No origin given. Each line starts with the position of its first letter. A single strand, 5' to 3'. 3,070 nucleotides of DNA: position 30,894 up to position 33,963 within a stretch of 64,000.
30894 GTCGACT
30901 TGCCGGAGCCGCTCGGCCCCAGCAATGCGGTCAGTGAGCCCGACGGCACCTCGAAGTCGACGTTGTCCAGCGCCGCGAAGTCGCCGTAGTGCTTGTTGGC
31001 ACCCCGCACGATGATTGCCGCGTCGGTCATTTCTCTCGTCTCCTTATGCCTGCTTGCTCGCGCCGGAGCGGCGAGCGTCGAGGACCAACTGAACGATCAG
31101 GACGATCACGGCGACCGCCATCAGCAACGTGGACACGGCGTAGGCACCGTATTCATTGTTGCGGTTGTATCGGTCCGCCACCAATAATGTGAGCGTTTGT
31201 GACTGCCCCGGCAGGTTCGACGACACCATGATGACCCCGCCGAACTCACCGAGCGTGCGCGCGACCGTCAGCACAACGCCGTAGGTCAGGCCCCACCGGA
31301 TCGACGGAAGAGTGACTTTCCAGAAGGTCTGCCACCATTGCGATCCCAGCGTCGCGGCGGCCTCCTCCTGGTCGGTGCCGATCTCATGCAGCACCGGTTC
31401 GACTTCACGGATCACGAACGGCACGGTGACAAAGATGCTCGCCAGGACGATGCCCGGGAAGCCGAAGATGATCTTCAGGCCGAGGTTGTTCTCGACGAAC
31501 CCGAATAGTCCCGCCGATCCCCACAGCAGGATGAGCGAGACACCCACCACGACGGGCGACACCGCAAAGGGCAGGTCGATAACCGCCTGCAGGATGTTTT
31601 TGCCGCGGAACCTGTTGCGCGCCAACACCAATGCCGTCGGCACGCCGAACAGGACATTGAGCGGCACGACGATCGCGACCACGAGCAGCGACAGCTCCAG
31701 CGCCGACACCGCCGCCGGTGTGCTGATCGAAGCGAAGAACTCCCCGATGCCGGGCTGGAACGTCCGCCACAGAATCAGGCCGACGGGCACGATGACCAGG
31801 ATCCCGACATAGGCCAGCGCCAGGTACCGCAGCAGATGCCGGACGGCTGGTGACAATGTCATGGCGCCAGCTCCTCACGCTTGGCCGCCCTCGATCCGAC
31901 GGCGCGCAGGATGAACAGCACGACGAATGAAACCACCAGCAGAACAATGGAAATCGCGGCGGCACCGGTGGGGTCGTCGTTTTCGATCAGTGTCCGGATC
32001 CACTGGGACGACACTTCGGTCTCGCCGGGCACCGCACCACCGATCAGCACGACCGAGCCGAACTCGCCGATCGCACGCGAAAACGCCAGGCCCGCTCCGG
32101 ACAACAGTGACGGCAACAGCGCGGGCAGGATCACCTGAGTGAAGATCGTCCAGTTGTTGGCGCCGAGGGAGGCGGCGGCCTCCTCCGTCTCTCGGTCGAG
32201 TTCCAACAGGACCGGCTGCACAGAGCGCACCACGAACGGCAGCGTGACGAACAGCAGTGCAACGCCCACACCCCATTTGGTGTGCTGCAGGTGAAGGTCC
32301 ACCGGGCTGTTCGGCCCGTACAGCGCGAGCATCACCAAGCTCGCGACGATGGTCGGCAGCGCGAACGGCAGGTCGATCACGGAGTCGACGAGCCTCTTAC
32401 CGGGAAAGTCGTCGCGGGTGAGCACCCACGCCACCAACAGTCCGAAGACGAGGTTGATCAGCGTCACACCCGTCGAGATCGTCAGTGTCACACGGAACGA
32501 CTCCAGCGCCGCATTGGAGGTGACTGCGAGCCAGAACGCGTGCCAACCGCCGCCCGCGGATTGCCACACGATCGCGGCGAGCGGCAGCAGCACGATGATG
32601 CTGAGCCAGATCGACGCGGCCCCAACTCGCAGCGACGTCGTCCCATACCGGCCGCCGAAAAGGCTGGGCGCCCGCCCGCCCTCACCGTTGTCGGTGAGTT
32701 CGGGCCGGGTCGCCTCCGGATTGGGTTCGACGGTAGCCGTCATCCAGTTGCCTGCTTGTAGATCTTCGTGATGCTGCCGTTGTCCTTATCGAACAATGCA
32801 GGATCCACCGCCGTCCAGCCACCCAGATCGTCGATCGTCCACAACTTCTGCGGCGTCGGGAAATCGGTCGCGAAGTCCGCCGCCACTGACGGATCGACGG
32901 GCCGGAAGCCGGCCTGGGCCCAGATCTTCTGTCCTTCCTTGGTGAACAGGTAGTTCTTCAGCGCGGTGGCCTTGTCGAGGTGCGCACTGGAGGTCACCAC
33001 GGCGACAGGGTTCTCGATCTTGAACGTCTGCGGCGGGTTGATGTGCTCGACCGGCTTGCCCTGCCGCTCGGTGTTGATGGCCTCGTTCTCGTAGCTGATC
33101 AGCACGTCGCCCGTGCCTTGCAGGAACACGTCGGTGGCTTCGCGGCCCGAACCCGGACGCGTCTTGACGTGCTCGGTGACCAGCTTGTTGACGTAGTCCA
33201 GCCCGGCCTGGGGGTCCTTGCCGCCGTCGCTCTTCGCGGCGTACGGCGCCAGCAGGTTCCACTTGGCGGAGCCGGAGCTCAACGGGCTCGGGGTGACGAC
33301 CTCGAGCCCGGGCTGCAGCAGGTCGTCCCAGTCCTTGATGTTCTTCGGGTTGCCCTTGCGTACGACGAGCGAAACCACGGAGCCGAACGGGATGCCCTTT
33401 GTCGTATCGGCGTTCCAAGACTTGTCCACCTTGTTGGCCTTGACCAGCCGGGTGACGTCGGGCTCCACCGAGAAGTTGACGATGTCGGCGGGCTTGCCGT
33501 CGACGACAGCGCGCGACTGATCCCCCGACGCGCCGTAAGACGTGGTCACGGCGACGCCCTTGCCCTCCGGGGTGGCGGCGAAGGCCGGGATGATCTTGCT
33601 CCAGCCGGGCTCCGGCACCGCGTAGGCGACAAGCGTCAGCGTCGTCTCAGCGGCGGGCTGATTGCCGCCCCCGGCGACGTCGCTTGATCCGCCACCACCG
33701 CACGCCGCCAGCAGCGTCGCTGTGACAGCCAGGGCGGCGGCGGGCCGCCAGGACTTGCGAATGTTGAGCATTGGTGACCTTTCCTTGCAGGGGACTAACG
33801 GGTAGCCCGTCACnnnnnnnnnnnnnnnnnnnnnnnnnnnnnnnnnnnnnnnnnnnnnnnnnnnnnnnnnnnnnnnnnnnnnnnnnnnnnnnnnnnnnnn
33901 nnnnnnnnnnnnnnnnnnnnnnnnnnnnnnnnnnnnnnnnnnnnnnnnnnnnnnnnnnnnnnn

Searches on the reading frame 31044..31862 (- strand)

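Call 5: search_protein_families(library=pfam, proteins=[window:31044-31862:-])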
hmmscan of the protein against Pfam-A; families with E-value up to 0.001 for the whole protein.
window:31044-31862:- (272 aa): 1 family
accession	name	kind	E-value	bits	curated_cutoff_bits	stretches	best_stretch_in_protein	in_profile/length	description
PF00528.27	BPD_transp_1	-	5.8e-17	62.4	26.4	1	73-264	1-181/184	Binding-protein-dependent transport system inner membrane component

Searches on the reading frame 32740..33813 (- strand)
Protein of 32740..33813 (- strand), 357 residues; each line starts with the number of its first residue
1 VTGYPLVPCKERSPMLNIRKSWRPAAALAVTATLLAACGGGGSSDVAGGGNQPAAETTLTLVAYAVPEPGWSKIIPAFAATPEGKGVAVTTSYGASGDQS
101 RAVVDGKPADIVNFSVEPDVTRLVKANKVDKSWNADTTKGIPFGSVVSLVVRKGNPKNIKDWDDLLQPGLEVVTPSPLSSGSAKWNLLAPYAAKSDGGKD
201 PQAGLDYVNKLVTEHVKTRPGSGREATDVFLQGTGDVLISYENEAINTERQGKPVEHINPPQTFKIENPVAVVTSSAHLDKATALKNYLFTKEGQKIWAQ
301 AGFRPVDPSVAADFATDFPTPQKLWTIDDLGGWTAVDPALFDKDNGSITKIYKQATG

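Call 5: search_protein_families(library=pfam, proteins=[window:32740-33813:-])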
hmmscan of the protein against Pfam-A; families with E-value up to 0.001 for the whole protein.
window:32740-33813:- (357 aa): 4 families
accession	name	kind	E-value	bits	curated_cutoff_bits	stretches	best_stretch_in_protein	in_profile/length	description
PF13531.11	SBP_bac_11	-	2.1e-33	116.4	25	1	60-304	2-227/227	Bacterial extracellular solute-binding protein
PF13416.11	SBP_bac_8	-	3.1e-15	57.2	27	1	70-312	20-267/279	Bacterial extracellular solute-binding protein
PF01547.30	SBP_bac_1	-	1.1e-14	55.6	26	1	70-296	9-307/307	Bacterial extracellular solute-binding protein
PF13343.11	SBP_bac_6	-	2.2e-07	31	24.6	1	160-326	81-236/245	Bacterial extracellular solute-binding protein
